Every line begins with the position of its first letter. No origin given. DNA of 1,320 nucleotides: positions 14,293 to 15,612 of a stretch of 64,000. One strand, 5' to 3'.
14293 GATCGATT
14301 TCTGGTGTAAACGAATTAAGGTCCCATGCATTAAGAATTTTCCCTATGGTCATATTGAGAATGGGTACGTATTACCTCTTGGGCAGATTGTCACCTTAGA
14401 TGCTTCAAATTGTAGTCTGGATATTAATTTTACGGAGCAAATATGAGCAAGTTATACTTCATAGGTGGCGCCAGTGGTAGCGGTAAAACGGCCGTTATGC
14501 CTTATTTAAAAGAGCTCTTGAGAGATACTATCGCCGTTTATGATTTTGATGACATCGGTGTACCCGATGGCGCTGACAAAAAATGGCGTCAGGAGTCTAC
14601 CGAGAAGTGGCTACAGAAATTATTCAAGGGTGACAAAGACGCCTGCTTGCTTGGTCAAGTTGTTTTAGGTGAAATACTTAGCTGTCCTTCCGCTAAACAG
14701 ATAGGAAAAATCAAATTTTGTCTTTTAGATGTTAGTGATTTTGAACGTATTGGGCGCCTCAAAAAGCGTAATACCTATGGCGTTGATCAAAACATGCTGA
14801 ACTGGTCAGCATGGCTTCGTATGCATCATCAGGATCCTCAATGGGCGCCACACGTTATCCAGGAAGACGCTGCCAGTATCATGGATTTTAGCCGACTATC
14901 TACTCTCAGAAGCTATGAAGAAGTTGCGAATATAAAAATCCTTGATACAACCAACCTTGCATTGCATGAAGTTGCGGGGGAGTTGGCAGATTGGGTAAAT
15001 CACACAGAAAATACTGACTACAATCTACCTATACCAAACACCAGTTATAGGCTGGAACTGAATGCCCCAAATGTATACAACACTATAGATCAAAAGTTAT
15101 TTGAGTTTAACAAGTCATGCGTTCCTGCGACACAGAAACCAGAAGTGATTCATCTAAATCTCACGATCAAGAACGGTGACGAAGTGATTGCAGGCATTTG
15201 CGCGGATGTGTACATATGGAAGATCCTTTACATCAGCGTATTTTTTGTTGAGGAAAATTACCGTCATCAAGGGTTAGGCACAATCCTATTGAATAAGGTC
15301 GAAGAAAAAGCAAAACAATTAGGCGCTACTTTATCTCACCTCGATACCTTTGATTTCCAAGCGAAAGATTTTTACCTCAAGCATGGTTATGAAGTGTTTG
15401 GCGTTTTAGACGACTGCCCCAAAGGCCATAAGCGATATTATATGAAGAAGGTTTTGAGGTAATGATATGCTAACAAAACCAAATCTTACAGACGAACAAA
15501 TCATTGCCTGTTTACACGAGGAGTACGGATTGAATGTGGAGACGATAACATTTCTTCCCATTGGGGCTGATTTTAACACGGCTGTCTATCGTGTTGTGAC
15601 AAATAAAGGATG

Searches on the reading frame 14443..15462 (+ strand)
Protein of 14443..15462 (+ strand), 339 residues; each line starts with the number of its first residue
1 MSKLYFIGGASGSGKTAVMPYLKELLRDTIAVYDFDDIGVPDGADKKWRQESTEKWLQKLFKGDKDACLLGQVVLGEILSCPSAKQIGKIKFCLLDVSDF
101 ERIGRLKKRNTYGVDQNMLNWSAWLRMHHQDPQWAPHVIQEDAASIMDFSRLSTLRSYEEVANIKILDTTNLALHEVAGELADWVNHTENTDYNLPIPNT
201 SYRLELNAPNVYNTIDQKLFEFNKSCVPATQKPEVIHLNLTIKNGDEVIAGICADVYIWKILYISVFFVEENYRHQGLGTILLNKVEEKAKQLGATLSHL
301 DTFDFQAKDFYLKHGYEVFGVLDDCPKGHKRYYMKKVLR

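Call 3: search_protein_families(library=pfam, proteins=[window:14443-15462:+], max_evalue=0.01)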
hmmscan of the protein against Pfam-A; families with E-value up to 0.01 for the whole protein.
window:14443-15462:+ (339 aa): 5 families
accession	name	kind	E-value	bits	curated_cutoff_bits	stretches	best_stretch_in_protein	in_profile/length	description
PF00583.31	Acetyltransf_1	-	8.5e-13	49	20.7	1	238-316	37-116/116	Acetyltransferase (GNAT) family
PF13508.13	Acetyltransf_7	-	5.4e-11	43.2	27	1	243-318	9-84/84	Acetyltransferase (GNAT) domain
PF13673.13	Acetyltransf_10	-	1.9e-07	31.6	23.6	1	263-320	53-111/128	Acetyltransferase (GNAT) domain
PF13238.12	AAA_18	-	2.1e-05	25.4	29.4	1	6-111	2-113/128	AAA domain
PF06414.18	Zeta_toxin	-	0.0015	18.5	22.3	1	3-37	17-53/199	Zeta toxin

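Call 7: search_protein_families(library=ncbifam, proteins=[window:14443-15462:+], max_evalue=0.01)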
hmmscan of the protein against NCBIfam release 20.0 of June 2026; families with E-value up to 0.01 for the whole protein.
window:14443-15462:+ (339 aa): 12 families
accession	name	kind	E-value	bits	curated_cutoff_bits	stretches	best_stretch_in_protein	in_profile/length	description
NF003641.0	PRK05279.1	equivalog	6e-05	22.1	344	1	241-334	337-429/441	amino-acid N-acetyltransferase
TIGR01575.1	rimI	equivalog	7.6e-05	22.9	86.4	1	238-321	32-117/132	ribosomal protein S18-alanine N-acetyltransferase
NF040501.1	resist_ArsN2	equivalog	0.00011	21.8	125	1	244-318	32-103/133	arsenic resistance N-acetyltransferase ArsN2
NF005840.0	PRK07757.1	equivalog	0.00014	21.8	154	1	241-318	45-120/153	N-acetyltransferase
NF040503.1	resist_ArsN1a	equivalog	0.00027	20.7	170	1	264-322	80-139/159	arsinothricin resistance N-acetyltransferase ArsN1 family A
NF033078.2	AAC_6p_Ia_fam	equivalog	0.00043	20.2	265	0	264-296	78-110/181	AAC(6')-Ia family aminoglycoside 6'-N-acetyltransferase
TIGR01890.1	N-Ac-Glu-synth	equivalog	0.00061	18.8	202.85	1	264-334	350-417/429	amino-acid N-acetyltransferase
NF007530.0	PRK10146.1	equivalog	0.001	19.3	142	1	236-317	47-134/144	aminoalkylphosphonate N-acetyltransferase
NF005921.0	PRK07922.1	equivalog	0.0036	16.9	180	1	246-318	55-125/170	amino-acid N-acetyltransferase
NF007853.0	PRK10562.1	equivalog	0.0044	17.2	125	1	258-320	65-124/146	N-acetyltransferase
NF043067.1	AAC_6p_group_E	equivalog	0.0057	16.5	140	0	261-296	70-105/140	aminoglycoside 6'-N-acetyltransferase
NF000482.1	AAC_3_XI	exception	0.008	16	300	0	264-316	78-132/148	aminoglycoside N-acetyltransferase AAC(3)-XI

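Call 10: find_encoding_contigs(protein=window:14443-15462:+, flank=10000, max_places=6)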
Protein window:14443-15462:+ (339 aa): no gene with exactly this product is on record in the collection.

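Call 11: find_homologous_proteins(query=window:14443-15462:+, max_evalue=0.001)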
Query window:14443-15462:+ (339 aa): 448 proteins with E <= 0.001 among 2257 candidates; the best 120 are listed.
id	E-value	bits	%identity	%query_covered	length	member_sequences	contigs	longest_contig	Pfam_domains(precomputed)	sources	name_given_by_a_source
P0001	2.3e-209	712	91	100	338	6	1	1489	PF13673.14,PF13508.14,PF13238.13,PF00583.32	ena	-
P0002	2.4e-203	693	88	99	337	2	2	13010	PF13673.14,PF13508.14,PF13238.13,PF00583.32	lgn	-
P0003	1.1e-201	687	87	99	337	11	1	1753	PF13673.14,PF13508.14,PF13238.13,PF00583.32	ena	-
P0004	1.1e-200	684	87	99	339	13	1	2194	PF13673.14,PF13508.14,PF00583.32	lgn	-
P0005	2.0e-200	683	87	99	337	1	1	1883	PF13673.14,PF13508.14,PF13238.13,PF00583.32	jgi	jgi:GNAT superfamily N-acetyltransferase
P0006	4.8e-200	682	87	99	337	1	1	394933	PF13673.14,PF13508.14,PF13238.13,PF00583.32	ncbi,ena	-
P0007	1.2e-199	680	86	99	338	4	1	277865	PF13673.14,PF13508.14,PF13238.13,PF00583.32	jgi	jgi:GNAT superfamily N-acetyltransferase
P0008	1.7e-199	680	86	99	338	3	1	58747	PF13673.14,PF13508.14,PF13238.13,PF00583.32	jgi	jgi:N-acetylglutamate synthase-like GNAT family acetyltransferase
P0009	1.2e-198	677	85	99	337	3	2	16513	PF13673.14,PF13508.14,PF13238.13,PF00583.32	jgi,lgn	jgi:ribosomal protein S18 acetylase RimI-like enzyme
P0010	1.9e-196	670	85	99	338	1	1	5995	PF13673.14,PF13508.14,PF13238.13,PF00583.32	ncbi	-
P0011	2.1e-192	657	83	100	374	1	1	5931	PF13673.14,PF13508.14,PF13238.13,PF00583.32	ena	-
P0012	5.6e-182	622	80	100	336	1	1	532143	PF13673.14,PF13508.14,PF13238.13,PF00583.32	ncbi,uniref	ncbi:GNAT family N-acetyltransferase [Legionella sp. CNM-1927-20]|uniref:GNAT family N-acetyltransfe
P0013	1.0e-175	602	77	100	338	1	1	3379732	PF13673.14,PF13508.14,PF13238.13,PF00583.32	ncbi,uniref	ncbi:GNAT family N-acetyltransferase [Legionella sp. D16C41]|uniref:GNAT family N-acetyltransferase 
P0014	2.5e-170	584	74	100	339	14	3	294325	PF13673.14,PF13508.14,PF13238.13,PF00583.32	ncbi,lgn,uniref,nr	ncbi:GNAT family N-acetyltransferase [Legionella pneumophila]|uniref:GNAT family N-acetyltransferase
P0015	5.0e-169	580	71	99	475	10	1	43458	PF13673.14,PF13508.14,PF08445.17,PF13238.13,PF14542.13,PF00583.32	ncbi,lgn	-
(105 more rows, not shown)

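Call 13: find_related_loci(query=A1, collection=genome_contigs, flank=10000)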
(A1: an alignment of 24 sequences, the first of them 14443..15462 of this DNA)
Query A1 (339 aa) in genome_contigs; peptide patterns used: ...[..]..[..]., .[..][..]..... (x = any residue, [..] = any of these).
161 stretches matched a pattern; 73 encode a relative of the query (tblastn E <= 1e-3); 72 distinct loci.
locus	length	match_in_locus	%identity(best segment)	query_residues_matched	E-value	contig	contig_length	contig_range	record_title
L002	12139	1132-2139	89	3-338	0e+0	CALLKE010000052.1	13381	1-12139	MAG TPA_asm: uncultured Pedobacter sp. isolate SRR6231204_bin.61_CONCOCT_v1.1_MAG genome assembly, contig: ERZ650296.871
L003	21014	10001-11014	86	1-338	0e+0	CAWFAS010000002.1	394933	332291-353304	MAG: uncultured Gammaproteobacteria bacterium isolate MFD09286.bin.1.170 genome assembly, contig: contig_27006, whole ge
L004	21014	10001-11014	77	1-338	0e+0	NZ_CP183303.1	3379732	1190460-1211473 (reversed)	Legionella sp. D16C41 chromosome, complete genome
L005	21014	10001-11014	77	1-338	2e-180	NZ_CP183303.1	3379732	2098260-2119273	Legionella sp. D16C41 chromosome, complete genome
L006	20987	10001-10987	70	3-339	8e-156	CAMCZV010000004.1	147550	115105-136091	MAG: Candidatus Finniella inopinata isolate ME-21oct19-116 genome assembly, contig: ME-21oct19-C109, whole genome shotgu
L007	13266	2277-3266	68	1-338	6e-155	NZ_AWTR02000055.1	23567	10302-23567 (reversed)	Holospora obtusa F1 contig000055, whole genome shotgun sequence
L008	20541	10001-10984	70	3-338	9e-154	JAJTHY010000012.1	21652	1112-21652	MAG: Candidatus Jidaibacter sp. isolate CoA8_M28 k141_2501742, whole genome shotgun sequence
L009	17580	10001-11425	69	3-338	1e-153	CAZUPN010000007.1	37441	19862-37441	MAG TPA_asm: uncultured Rhizobiaceae bacterium isolate SRP219642_co4_49 genome assembly, contig: NODE_1703_length_37441_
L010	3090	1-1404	70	9-338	1e-160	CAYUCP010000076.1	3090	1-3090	MAG TPA_asm: uncultured Gammaproteobacteria bacterium isolate SRP298887_co1_258 genome assembly, contig: NODE_45770_leng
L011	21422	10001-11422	69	3-338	3e-152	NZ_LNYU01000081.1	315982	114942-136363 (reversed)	Legionella santicrucis strain SC-63-C7 Lsan_ctg081, whole genome shotgun sequence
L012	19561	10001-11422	69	3-338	3e-152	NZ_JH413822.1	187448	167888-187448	Legionella drancourtii LLAP12 scf_30, whole genome shotgun sequence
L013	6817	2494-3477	69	3-338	2e-152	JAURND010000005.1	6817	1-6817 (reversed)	MAG: Gammaproteobacteria bacterium isolate SFB_Oligo_Co_74 k141_98748, whole genome shotgun sequence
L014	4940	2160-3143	70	3-338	2e-154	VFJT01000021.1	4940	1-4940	MAG: Gammaproteobacteria bacterium isolate Bin_72_12 c_000001228531, whole genome shotgun sequence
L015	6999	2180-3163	69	3-338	1e-151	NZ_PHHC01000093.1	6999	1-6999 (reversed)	Holospora curviuscula strain NRB217 scaffold580, whole genome shotgun sequence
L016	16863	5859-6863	64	3-338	5e-151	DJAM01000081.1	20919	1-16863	MAG TPA_asm: Coxiellaceae bacterium UBA6002 UBA6002_contig_895, whole genome shotgun sequence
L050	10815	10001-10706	85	1-244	1e-89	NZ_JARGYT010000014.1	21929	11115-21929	Candidatus Cyrtobacter comes strain BOD18 Cyrtobacter_014, whole genome shotgun sequence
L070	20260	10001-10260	69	1-87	8e-29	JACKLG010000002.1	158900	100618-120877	MAG: Candidatus Paracaedibacteraceae bacterium isolate HK-STAS-PROT-85 HK-STAS-PROT-85_2, whole genome shotgun sequence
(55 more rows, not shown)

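Call 19: search_solved_structures(query=A1, max_evalue=1, show_alignments=2)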
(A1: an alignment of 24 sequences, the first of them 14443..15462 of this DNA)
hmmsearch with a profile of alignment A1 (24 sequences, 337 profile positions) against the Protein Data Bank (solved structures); distinct sequences matched with E-value up to 1: 94 (the best 60 are shown).
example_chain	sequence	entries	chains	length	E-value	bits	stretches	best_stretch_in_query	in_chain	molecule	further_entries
1y9w_A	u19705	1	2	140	6.6e-31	111.1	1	204-337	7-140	Acetyltransferase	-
2g3a_A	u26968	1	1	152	5.3e-14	55.5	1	206-335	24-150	acetyltransferase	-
3jvn_A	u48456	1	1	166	7.6e-08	35.3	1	196-316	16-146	Acetyltransferase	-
1qso_A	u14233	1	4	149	9.8e-06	28.3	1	246-317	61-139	HPA2 HISTONE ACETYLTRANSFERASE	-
1qsm_A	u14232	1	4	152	1e-05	28.3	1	246-317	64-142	HPA2 HISTONE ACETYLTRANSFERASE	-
5kf1_A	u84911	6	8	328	1.6e-05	27.6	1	258-318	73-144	Predicted acetyltransferase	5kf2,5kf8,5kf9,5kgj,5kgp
5kga_A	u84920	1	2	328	4.1e-05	26.3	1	258-318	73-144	Predicted acetyltransferase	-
5kgh_A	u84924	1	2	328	4.3e-05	26.2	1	258-318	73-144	Predicted acetyltransferase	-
9y12_A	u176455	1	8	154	6e-05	25.7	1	237-334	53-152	Acetyltransferase (GNAT) family protein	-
7ovv_A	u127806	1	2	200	8.1e-05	25.3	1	259-318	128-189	Probable acetyltransferase NATA1-like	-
8xj9_A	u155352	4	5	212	8.8e-05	25.2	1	259-319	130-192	GCN5-related N-acetyltransferase 8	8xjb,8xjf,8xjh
8xj5_A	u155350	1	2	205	0.0001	25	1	257-320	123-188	L-ornithine N5-acetyltransferase NATA1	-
8rmz_A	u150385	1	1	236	0.00011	24.9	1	259-318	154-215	GCN5-related N-acetyltransferase 8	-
8xbn_A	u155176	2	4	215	0.00011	24.9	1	257-320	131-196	L-ornithine N5-acetyltransferase NATA1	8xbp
3lod_A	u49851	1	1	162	0.00012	24.8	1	223-335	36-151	Putative acyl-CoA N-acyltransferase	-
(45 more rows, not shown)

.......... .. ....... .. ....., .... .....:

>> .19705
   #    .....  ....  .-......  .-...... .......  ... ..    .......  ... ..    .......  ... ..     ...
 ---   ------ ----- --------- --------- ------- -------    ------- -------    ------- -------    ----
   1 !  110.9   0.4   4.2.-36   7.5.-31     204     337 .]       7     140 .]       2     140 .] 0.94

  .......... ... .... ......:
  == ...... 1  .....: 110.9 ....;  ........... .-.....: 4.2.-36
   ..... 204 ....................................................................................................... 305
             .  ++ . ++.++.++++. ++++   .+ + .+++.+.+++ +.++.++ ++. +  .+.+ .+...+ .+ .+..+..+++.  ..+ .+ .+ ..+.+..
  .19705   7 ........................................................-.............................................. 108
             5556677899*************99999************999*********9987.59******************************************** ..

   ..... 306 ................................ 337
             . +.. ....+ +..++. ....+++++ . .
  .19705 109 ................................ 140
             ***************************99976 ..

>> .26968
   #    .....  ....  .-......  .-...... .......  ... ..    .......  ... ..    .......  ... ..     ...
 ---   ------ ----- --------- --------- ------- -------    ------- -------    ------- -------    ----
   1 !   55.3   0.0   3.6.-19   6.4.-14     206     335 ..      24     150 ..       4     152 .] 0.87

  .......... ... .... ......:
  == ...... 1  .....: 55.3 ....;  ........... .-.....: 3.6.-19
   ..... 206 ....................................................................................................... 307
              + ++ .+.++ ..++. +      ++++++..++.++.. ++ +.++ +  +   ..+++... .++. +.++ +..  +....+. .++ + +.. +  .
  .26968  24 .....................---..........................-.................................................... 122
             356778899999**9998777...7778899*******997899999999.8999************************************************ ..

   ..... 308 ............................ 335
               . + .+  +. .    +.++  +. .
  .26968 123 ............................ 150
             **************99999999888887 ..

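Call 69: search_dna_similar(query=window:14443-15459:+, collection=plasmids, mode=protein, max_rows=20)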
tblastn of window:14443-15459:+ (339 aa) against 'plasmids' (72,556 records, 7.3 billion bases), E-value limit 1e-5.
Records with a match: 127; places in all: 154; records where one place covers at least 80% of the query: 0.
Best place of each record, by identity: 80-90% 1; 60-80% 16; <60% 110.
By first word of the organism name: Pantoea 22; Legionella 19; Rhizobium 9; Bacillus 9; Clostridium 9; Streptomyces 5; Vibrio 5; Sinorhizobium 5; Agrobacterium 4; Burkholderia 3; and 32 more.
By predicted mobility (MOB-suite, as given by PLSDB): non-mobilizable 82; conjugative 34; mobilizable 11.
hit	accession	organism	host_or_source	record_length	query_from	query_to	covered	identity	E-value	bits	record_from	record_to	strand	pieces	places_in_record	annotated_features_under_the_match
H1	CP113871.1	Candidatus Megaera polyxenophila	Euplotes woodruffi,mixed host and ...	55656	3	185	54%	82.5%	2e-97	322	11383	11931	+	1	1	GNAT family N-acetyltransferase N-terminal domain protein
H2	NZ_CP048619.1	Legionella pneumophila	-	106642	182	334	45%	76.5%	7e-73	252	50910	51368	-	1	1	GNAT family N-acetyltransferase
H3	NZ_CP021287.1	Legionella pneumophila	Homo sapiens,human lung tissue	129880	182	334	45%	75.8%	9e-72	248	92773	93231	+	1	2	GNAT family N-acetyltransferase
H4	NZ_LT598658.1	Legionella pneumophila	Homo sapiens,clinical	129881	182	334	45%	75.8%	9e-72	248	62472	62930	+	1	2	GNAT family N-acetyltransferase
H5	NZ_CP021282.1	Legionella pneumophila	Homo sapiens,human lung tissue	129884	182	334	45%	75.8%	9e-72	248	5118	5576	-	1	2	GNAT family N-acetyltransferase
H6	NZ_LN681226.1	Legionella hackeliae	-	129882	182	334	45%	75.8%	9e-72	248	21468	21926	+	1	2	GNAT family N-acetyltransferase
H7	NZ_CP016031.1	Legionella pneumophila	Isolate,clinical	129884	182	334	45%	75.8%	9e-72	248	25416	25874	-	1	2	GNAT family N-acetyltransferase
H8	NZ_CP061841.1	Legionella pneumophila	pure culture,drinking water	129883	182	334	45%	75.8%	9e-72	248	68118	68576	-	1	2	GNAT family N-acetyltransferase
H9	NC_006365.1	Legionella pneumophila str. Paris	-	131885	182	334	45%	75.8%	9e-72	248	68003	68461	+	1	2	GNAT family N-acetyltransferase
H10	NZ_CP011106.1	Legionella pneumophila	Homo sapiens,sputum sample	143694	197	334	41%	78.3%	5e-67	235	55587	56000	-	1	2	GNAT family N-acetyltransferase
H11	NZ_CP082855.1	Legionella anisa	-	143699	197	334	41%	78.3%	5e-67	235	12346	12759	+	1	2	GNAT family N-acetyltransferase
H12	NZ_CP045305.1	Legionella longbeachae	Homo sapiens,Sputum sample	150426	197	334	41%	78.3%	5e-67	235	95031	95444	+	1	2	GNAT family N-acetyltransferase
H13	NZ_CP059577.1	Legionella sp. PC997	Biofilm - potable water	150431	197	334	41%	78.3%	5e-67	235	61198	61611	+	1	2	GNAT family N-acetyltransferase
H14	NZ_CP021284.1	Legionella pneumophila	Homo sapiens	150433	197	334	41%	78.3%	5e-67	235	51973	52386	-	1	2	GNAT family N-acetyltransferase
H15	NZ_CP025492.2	Legionella sainthelensi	Homo sapiens,Clinical ...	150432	197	334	41%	78.3%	5e-67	235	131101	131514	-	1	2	GNAT family N-acetyltransferase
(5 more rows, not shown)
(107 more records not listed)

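Call 72: get_annotated_region(hit=H1, flank=7000)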
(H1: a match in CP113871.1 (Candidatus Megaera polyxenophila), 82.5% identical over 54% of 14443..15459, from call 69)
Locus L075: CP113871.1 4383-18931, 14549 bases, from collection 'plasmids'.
description: Candidatus Megaera polyxenophila strain NDG2 plasmid unnamed4, complete sequence
organism: Candidatus Megaera polyxenophila (NCBI taxid 988779)
taxonomy: Bacteria; Pseudomonadota; Alphaproteobacteria; Rickettsiales; Rickettsiaceae; Candidatus Megaera; Candidatus Megaera polyxenophila
host: -; source: Euplotes woodruffi,mixed host and symbiont culture; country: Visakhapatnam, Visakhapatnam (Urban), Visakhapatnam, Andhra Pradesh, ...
typing (MOB-suite, as given by PLSDB): non-mobilizable
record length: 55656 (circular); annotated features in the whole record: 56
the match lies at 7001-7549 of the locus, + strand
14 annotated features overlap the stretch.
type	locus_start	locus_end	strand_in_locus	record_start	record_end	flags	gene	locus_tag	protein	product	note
CDS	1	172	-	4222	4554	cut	-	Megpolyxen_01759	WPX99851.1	Type II toxin-antitoxin system RelE/ParE family toxin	-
CDS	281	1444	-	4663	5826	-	-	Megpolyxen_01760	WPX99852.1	DnaA-like domain protein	-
CDS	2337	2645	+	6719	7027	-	-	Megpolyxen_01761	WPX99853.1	hypothetical protein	-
CDS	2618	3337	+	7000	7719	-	-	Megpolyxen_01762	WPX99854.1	Putative ParA-like ATPase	-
CDS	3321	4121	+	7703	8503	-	-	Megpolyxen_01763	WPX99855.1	ParB/RepB/Spo0J family partition domain protein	-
CDS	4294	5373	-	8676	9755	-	-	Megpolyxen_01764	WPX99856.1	Fic family protein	-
CDS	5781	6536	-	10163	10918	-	-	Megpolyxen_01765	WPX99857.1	hypothetical protein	-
CDS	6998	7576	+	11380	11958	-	-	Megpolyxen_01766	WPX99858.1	GNAT family N-acetyltransferase N-terminal domain protein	-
CDS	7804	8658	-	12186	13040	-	-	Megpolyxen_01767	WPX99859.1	Abortive infection family protein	-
CDS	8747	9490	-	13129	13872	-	-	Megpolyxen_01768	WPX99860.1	hypothetical protein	-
CDS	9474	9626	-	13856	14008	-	-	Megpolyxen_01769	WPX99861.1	hypothetical protein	-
CDS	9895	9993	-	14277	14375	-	-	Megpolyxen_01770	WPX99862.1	hypothetical protein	-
CDS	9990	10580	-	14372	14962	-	-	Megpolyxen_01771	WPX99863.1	Recombinase/trasposase family protein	-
CDS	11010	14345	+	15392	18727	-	-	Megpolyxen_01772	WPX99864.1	hypothetical protein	-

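Call 75: search_protein_families(library=padloc, proteins=[window:14443-15462:+], max_evalue=0.001)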
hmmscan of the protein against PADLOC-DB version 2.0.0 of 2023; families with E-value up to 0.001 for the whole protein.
window:14443-15462:+ (339 aa): 0 families

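Call 76: search_protein_families(library=phrogs, proteins=[window:14443-15462:+], max_evalue=0.001)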
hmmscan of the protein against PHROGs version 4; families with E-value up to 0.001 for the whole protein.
window:14443-15462:+ (339 aa): 3 families
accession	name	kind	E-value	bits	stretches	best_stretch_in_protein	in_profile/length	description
phrog_3810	-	other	3.3e-14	54.2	1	243-318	66-144/155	acetyltransferase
phrog_1249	-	other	1e-11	45.9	1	241-325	63-155/180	acetyltransferase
phrog_7861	-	other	0.00057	20.5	1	239-334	35-123/159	acetyltransferase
